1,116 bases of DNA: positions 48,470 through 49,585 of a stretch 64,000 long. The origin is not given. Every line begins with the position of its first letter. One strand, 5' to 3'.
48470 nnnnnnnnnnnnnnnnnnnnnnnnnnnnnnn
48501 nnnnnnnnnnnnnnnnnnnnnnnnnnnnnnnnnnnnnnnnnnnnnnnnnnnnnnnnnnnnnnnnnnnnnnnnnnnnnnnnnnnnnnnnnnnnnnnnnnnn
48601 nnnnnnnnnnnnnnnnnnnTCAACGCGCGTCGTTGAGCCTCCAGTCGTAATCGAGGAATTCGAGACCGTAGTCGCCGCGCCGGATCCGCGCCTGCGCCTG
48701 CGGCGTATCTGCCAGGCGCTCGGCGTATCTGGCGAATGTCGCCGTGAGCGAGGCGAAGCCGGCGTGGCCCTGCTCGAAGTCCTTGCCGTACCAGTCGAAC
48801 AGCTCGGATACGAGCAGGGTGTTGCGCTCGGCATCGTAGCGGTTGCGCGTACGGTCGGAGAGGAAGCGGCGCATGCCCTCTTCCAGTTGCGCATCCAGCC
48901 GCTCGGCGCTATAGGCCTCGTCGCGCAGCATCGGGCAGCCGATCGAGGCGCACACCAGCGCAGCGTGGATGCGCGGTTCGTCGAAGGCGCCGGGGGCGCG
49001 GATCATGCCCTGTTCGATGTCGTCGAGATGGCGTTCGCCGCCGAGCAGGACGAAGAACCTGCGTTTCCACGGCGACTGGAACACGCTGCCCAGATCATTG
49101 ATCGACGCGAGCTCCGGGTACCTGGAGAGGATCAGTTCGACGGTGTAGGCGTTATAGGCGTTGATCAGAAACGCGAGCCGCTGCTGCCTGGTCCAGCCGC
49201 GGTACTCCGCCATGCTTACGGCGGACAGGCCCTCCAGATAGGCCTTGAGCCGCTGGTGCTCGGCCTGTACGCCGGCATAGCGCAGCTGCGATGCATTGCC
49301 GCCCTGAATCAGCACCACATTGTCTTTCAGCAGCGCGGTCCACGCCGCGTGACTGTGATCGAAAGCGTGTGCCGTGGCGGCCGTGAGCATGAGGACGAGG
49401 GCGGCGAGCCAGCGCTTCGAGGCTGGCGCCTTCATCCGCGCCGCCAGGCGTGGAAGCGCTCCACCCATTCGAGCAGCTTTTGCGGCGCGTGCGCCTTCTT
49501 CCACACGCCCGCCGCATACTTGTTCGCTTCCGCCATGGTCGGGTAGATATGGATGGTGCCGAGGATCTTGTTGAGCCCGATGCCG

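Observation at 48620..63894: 15-kb selenium island: all selenoneine-type steps present but interleaved with seven genes of unassigned role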

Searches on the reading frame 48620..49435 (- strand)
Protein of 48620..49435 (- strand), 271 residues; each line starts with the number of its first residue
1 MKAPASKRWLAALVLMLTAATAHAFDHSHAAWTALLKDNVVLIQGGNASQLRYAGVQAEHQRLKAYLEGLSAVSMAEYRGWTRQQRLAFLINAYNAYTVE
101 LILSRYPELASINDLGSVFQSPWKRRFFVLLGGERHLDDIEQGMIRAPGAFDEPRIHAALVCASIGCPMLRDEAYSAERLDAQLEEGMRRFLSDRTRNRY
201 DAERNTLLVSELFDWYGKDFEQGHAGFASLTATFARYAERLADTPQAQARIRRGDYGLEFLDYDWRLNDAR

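Call 3: search_protein_families(library=pfam, proteins=[window:48620-49435:-])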
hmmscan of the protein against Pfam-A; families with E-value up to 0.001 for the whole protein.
window:48620-49435:- (271 aa): 1 family
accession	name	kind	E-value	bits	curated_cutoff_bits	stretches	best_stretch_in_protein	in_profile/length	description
PF04784.19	DUF547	-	1.1e-24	87.3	27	1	79-192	2-125/125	Protein of unknown function, DUF547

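Call 5: search_protein_families(library=ncbifam, proteins=[window:48620-49435:-])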
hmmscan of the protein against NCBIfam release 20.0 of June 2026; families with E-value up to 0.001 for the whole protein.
window:48620-49435:- (271 aa): 0 families

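Call 34: search_solved_structures(query=window:48620-49435:-, max_evalue=0.01)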
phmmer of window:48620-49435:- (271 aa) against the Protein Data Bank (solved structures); distinct sequences matched with E-value up to 0.01: 0.
